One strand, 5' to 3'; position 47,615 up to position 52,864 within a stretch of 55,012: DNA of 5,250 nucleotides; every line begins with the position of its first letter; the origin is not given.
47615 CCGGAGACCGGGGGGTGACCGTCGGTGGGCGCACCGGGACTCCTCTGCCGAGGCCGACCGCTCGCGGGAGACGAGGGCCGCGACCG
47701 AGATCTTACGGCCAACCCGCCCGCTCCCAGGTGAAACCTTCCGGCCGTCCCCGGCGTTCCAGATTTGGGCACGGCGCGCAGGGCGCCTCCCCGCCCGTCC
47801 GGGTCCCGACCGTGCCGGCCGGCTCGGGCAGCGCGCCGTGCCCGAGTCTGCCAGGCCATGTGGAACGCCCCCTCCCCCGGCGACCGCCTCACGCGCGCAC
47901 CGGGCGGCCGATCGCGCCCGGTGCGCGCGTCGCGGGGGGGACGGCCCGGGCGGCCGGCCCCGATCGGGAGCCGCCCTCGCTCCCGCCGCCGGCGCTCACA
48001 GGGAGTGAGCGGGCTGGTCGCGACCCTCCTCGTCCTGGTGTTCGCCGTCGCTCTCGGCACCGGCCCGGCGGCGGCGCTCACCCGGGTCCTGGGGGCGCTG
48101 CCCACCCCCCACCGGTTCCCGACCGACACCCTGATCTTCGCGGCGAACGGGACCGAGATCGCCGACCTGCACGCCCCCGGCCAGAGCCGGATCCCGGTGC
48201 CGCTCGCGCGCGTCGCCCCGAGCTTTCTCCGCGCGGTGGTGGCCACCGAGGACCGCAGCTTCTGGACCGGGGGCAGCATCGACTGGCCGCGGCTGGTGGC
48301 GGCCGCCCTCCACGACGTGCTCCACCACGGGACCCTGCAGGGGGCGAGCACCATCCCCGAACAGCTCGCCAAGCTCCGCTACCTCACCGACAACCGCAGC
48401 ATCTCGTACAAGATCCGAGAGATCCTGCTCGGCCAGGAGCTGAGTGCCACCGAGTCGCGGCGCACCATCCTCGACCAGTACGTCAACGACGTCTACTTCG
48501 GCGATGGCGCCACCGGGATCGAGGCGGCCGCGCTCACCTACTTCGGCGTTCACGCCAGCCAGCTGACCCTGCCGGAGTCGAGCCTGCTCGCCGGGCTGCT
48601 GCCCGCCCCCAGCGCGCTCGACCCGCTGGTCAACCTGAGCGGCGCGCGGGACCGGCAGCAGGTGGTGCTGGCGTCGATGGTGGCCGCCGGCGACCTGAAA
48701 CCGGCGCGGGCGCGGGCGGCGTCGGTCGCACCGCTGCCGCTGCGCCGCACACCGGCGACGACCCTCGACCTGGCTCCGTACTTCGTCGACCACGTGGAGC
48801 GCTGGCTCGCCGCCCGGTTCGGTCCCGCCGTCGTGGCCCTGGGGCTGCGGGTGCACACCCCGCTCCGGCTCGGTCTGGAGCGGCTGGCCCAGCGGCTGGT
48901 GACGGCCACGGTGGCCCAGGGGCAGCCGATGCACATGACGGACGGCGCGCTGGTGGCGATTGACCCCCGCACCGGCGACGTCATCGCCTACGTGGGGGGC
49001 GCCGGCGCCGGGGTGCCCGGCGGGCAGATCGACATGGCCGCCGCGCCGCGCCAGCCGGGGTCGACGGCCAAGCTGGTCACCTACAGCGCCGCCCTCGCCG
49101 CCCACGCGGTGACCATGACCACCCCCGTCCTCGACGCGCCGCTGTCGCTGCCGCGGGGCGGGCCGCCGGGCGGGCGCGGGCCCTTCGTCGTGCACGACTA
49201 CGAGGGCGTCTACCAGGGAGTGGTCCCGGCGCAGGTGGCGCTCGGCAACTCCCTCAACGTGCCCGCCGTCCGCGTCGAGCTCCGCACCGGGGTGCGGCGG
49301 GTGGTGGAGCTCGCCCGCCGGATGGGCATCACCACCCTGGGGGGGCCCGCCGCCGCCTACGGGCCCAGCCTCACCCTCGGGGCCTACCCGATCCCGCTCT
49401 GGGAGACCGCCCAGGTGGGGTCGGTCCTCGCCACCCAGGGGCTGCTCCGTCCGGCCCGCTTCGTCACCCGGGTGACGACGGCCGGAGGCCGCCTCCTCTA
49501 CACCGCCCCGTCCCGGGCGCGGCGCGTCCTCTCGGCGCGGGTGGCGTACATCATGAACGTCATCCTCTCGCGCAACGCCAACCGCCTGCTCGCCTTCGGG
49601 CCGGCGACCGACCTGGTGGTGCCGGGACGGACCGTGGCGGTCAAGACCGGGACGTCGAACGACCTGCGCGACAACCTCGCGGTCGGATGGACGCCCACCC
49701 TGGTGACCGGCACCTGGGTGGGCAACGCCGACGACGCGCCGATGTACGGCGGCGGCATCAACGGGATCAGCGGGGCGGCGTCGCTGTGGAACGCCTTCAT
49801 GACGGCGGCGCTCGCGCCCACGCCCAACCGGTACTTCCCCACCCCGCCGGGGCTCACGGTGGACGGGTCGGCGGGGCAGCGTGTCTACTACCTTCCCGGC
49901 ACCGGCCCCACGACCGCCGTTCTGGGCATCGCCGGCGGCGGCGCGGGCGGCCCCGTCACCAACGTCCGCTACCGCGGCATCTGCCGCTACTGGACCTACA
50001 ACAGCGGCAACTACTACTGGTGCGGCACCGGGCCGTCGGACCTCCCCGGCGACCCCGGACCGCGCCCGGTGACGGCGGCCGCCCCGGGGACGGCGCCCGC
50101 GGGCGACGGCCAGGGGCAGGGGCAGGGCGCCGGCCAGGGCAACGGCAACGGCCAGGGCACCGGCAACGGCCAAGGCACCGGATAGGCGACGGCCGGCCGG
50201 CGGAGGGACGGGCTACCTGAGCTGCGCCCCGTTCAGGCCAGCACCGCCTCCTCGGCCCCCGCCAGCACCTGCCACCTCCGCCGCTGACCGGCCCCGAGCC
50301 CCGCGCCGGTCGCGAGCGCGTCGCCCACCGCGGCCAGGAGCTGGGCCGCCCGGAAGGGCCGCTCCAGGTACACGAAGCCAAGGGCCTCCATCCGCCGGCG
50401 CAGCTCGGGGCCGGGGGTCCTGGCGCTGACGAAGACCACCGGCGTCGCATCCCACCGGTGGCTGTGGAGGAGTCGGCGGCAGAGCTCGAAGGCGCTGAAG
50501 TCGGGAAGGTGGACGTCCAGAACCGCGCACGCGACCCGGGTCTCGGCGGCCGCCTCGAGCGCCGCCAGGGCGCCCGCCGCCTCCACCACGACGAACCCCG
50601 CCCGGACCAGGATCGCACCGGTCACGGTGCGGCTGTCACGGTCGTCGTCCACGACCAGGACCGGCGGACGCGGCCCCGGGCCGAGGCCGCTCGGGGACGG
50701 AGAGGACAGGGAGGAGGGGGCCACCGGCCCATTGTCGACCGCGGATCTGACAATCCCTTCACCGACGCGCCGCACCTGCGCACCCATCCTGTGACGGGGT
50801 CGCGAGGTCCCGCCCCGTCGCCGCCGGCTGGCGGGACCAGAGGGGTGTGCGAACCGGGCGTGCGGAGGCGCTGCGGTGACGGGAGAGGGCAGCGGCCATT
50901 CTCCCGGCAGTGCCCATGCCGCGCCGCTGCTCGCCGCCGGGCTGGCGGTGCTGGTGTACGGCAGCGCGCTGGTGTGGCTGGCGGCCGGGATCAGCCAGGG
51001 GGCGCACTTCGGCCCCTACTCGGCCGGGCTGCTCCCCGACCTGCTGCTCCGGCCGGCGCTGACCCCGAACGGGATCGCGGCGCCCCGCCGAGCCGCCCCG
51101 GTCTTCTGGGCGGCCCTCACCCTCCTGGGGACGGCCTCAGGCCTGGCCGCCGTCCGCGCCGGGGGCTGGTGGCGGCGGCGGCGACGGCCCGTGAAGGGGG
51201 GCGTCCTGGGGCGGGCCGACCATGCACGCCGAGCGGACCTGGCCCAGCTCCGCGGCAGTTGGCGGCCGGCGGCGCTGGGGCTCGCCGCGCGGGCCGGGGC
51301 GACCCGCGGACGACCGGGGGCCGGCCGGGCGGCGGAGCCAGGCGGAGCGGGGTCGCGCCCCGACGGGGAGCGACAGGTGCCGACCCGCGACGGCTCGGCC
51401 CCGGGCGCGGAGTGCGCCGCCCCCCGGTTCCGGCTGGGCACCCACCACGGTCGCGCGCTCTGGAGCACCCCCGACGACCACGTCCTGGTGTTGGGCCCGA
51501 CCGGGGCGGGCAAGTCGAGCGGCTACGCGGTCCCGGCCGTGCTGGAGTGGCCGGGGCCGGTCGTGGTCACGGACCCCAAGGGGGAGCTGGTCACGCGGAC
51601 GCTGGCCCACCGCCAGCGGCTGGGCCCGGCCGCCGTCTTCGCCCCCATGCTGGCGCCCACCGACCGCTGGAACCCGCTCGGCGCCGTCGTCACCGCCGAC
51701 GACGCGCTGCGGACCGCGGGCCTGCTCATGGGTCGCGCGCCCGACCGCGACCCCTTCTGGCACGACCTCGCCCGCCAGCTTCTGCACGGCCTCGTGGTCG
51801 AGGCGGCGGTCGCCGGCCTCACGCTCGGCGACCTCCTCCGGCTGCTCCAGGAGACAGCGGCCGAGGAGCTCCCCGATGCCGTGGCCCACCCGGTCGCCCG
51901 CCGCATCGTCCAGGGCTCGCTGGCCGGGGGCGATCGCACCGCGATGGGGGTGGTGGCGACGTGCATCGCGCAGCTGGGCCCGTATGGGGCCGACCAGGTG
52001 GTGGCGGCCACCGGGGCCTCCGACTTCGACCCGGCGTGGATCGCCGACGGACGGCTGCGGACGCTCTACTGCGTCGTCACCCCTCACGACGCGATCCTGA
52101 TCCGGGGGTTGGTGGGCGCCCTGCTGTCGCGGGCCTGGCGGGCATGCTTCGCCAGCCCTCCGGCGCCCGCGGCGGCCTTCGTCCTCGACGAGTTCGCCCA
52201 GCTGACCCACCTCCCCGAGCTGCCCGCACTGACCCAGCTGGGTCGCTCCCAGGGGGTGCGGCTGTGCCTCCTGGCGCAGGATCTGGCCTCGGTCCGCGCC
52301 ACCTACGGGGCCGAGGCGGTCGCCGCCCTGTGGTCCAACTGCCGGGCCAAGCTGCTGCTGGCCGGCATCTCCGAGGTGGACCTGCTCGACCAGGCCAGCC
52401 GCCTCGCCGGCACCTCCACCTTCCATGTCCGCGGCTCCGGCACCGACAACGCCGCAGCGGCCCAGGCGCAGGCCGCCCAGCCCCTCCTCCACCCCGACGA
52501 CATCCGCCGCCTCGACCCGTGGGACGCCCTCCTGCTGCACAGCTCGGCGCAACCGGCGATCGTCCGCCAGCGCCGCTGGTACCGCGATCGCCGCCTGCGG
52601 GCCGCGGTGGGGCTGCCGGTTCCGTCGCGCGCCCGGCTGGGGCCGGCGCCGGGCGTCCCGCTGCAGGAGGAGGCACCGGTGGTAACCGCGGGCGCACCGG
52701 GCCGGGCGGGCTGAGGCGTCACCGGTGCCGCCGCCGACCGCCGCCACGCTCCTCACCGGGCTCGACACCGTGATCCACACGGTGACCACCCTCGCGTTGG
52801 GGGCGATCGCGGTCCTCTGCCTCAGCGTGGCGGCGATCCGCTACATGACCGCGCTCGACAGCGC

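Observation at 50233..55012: T4SS/conjugation-like module begins abruptly after housekeeping genes, paired with a divergent stand-alone receiver domain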

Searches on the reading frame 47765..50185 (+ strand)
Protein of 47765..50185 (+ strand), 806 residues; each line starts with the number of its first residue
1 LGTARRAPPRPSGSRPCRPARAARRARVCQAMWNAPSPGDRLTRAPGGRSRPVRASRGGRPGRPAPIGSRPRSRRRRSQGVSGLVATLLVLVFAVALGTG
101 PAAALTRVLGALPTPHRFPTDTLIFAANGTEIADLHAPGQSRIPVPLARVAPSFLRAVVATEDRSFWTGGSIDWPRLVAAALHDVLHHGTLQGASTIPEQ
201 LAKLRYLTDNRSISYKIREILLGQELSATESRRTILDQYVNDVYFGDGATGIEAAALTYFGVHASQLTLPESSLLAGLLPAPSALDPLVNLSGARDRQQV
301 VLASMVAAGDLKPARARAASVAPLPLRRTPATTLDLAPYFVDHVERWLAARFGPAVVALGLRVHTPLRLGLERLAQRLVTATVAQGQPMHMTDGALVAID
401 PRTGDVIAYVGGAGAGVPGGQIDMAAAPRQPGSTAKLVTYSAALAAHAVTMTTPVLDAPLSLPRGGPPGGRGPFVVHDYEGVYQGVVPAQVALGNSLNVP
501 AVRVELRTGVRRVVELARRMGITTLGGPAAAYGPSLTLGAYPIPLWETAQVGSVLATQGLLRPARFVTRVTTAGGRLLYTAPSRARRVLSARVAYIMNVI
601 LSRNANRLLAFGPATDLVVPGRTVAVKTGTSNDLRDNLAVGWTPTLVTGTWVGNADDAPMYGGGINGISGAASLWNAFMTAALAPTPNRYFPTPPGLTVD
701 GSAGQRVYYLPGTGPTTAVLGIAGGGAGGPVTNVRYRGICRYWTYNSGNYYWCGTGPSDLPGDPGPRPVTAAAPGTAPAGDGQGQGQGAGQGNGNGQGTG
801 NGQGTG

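Call 5: search_protein_families(library=pfam, proteins=[window:47765-50185:+], max_evalue=0.1)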
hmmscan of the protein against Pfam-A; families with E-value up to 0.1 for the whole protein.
window:47765-50185:+ (806 aa): 2 families
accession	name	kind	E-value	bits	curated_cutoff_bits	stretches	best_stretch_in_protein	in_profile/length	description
PF00912.28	Transgly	-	4.5e-48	163.5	27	1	130-305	3-177/178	Transglycosylase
PF00905.27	Transpeptidase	-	2.7e-12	47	22.1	1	394-644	1-266/299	Penicillin binding protein transpeptidase domain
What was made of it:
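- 47765..50185 (+): Class A PBP (left neighbour, not part of the module). It is convergent with REC and marks the housekeeping boundary. Pfam Transgly 4.5e-48 and Transpeptidase 2.7e-12 (call 5).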

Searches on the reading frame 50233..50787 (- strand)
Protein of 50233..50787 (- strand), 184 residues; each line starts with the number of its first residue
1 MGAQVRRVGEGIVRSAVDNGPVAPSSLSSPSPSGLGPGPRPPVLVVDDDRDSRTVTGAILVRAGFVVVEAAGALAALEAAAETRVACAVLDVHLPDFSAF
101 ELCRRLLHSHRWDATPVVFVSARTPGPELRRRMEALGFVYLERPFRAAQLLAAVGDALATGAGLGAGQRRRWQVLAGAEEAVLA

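Call 5: search_protein_families(library=pfam, proteins=[window:50233-50787:-], max_evalue=0.1)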
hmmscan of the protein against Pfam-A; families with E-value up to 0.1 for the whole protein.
window:50233-50787:- (184 aa): 1 family
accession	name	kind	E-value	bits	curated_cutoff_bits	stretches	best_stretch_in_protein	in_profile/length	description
PF00072.30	Response_reg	-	2.7e-16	60.2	30.2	1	43-154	1-110/111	Response regulator receiver domain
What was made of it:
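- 50233..50724 (-): Stand-alone receiver (CheY-like) response regulator, 163 aa. An alternative upstream ATG at 50787 would give 184 aa. Pfam Response_reg E 2.7e-16 (call 5).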

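Call 6: search_protein_families(library=ncbifam, proteins=[window:50233-50787:-], max_evalue=0.1)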
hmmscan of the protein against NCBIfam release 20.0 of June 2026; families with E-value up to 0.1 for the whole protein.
window:50233-50787:- (184 aa): 71 families (the best 25 are shown)
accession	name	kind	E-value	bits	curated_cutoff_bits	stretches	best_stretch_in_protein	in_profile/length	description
NF041733.1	resp_reg_CseB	equivalog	3.9e-14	52.6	350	1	43-156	3-113/228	two-component system response regulator CseB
NF006900.1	PRK09390.1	equivalog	4.3e-13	49.2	255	1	42-161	6-123/203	response regulator FixJ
NF008296.0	PRK11083.1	equivalog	1.2e-12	47.8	273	1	41-150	4-110/228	two-component system response regulator CreB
NF040689.1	MtrAB_MtrA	equivalog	2.3e-11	43.5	300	1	43-155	1-110/219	MtrAB system response regulator MtrA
TIGR02154.1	PhoB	equivalog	3.3e-11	42.9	296.2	1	43-155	5-117/226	phosphate regulon transcriptional regulator PhoB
TIGR02956.1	TMAO_torS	equivalog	6.8e-11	41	676.5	1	43-161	704-823/967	TMAO reductase system sensor histidine kinase/response regulator TorS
TIGR01818.1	ntrC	equivalog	6.3e-10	38.4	558.6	1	43-161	1-117/463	nitrogen regulation protein NR(I)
NF007135.0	PRK09581.1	equivalog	1.1e-09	37.6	474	1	43-150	5-112/457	PleD family two-component system response regulator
NF053854.1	RespRegPhoBBctds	equivalog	1.7e-09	37.4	270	1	43-155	1-112/225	two-component system response regulator PhoB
NF041866.1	EpsW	equivalog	2.1e-09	37.1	200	1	43-158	8-125/131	exopolysaccharide biosynthesis response regulator EpsW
NF033117.2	vanR_ACDEGLN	exception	2.8e-09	36.9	350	1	43-155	1-110/226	VanR-ABDEGLN family response regulator transcription factor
NF007005.1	PRK09468.1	equivalog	3e-09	36.6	331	1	43-155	6-116/237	osmolarity response regulator transcription factor OmpR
NF047793.1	ResRegPgtA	equivalog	1.2e-08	34.3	650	1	43-173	8-134/414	two-component system response regulator PgtA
NF041734.1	resp_reg_RppA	equivalog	1.4e-08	34.4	250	1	43-154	3-114/229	two-component system response regulator RppA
NF007820.0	PRK10529.1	equivalog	3.2e-08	33.3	325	1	43-159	4-117/225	two-component system response regulator KdpE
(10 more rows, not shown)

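Call 84: search_solved_structures(query=A7, max_evalue=0.00001, show_alignments=1)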
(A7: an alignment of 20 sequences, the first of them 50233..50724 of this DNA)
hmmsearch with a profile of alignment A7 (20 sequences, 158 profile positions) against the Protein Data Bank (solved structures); distinct sequences matched with E-value up to 0.00001: 160 (the best 60 are shown).
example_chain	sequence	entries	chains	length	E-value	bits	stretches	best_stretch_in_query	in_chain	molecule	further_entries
3m6m_D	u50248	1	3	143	1.4e-15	60.3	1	12-138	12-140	Sensory/regulatory protein rpfC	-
1yio_A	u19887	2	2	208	2.6e-15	59.4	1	13-145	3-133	response regulatory protein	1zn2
4ja2_A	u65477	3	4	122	5.6e-14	55.1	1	15-127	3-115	Response regulator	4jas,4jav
6azr_B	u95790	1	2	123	1.3e-13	53.9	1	14-127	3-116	Chemotaxis regulator-transmits chemoreceptor signals to flagelllar motor components CheY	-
3dge_C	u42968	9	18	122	1.7e-13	53.5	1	15-127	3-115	Response regulator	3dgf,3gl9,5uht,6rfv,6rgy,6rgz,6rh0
4hnr_A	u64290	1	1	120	2.7e-13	52.9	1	16-127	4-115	Chemotaxis protein CheY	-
4h60_A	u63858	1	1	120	2.7e-13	52.8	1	16-127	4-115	Chemotaxis protein CheY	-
3luf_A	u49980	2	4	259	3e-13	52.7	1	13-136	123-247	Two-component system response regulator/GGDEF domain protein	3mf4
1zh2_A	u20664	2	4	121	3.3e-13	52.6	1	16-132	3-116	KDP operon transcriptional regulatory protein kdpE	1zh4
6lgq_D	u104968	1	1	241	5.2e-13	51.9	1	12-132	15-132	DNA-binding response regulator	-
9lbr_A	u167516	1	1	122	8.6e-13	51.2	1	15-127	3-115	Response regulator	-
3nhz_A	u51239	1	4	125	9.1e-13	51.1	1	13-128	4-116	Two component system transcriptional regulator mtrA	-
1mvo_A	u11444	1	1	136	1.1e-12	50.9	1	14-128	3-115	PhoP response regulator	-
4kfc_A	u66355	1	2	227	1.1e-12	50.8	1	16-132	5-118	KDP operon transcriptional regulatory protein KdpE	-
4kny_A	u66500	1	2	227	1.2e-12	50.8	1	16-132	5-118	KDP operon transcriptional regulatory protein KdpE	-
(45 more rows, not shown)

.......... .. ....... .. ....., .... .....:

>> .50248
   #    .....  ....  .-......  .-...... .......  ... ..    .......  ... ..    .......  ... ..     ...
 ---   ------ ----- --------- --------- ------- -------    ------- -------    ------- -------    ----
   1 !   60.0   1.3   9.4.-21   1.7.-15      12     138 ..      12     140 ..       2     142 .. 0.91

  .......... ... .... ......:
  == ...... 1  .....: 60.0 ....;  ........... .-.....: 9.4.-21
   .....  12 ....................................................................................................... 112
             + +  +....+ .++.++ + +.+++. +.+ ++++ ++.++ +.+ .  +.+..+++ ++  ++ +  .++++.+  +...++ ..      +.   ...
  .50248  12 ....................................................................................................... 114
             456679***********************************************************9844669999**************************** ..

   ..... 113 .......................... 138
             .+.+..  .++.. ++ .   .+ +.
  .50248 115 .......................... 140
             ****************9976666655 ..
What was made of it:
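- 50233..50724 (-): A profile of 20 orthologs hits PDB receivers at E ~1e-15 (call 84).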

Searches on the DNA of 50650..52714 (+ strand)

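Call 58: search_rna_families(source=L024, start=9380, end=9720, threshold=evalue, max_evalue=10)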
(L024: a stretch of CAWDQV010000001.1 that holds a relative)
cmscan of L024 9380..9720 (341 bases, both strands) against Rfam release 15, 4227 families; matches with E-value up to 10: 0.
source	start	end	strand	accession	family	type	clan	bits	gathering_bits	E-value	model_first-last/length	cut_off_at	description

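Call 59: search_rna_families(source=window, start=50650, end=50950, threshold=evalue, max_evalue=10)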
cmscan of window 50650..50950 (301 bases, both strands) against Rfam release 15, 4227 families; matches with E-value up to 10: 3.
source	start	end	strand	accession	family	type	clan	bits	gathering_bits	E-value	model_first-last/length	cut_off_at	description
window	50760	50786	-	RF01382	HIV-1_SL4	Cis-reg;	-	16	31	0.86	1-20/20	no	HIV-1 stem-loop 4 packaging signal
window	50858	50934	+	RF03703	mir-3622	Gene; miRNA;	-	15.1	78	5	1-84/84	no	mir-3622 microRNA precursor family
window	50754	50816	-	RF02937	Clostridiales-2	Gene; sRNA;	-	11.6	58.6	5.9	15-80/82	no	Clostridiales-2 RNA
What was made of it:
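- Tried and rejected: There is no Rfam hit in either clade (calls 58, 59).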
